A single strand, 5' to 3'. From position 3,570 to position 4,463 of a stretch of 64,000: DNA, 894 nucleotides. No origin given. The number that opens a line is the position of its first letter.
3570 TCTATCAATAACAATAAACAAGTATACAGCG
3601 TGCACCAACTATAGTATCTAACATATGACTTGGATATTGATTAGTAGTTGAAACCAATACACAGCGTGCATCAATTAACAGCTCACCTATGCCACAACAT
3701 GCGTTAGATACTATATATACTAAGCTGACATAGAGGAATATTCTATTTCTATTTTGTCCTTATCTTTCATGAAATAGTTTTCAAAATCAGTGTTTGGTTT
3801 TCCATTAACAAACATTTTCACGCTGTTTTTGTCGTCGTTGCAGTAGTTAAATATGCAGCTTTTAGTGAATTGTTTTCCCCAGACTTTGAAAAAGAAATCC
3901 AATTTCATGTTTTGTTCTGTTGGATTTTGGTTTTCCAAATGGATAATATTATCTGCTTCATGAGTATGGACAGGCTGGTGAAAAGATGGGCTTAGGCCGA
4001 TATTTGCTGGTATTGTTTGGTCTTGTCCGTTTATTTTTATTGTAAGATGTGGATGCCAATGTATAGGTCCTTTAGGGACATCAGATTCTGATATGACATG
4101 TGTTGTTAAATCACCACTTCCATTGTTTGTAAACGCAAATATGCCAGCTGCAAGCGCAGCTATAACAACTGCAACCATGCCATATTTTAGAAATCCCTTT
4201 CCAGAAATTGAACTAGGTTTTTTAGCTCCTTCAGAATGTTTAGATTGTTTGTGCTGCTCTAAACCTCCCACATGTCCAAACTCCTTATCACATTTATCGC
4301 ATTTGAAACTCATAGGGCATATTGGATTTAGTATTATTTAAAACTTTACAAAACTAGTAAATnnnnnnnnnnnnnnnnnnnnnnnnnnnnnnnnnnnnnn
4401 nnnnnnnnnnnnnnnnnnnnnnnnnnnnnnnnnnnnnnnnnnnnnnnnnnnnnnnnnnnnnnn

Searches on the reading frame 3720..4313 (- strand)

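Call 3: search_protein_families(library=pfam, proteins=[window:3720-4313:-], max_evalue=1)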
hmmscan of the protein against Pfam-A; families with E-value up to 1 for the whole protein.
window:3720-4313:- (197 aa): 5 families
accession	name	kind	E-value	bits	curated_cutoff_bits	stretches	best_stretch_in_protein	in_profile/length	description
PF00096.32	zf-C2H2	-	0.0021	18.9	25.2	1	3-26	1-23/23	Zinc finger, C2H2 type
PF13894.12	zf-C2H2_4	-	0.0091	17.1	27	1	3-26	1-24/24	C2H2-type zinc finger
PF06197.19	DUF998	-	0.052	13.6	30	1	46-86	1-40/184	Protein of unknown function (DUF998)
PF13912.12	zf-C2H2_6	-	0.099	13.1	25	1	3-27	2-26/27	C2H2-type zinc finger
PF09163.16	Form-deh_trans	-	0.24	11.7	22.1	1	39-59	9-29/44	Formate dehydrogenase N, transmembrane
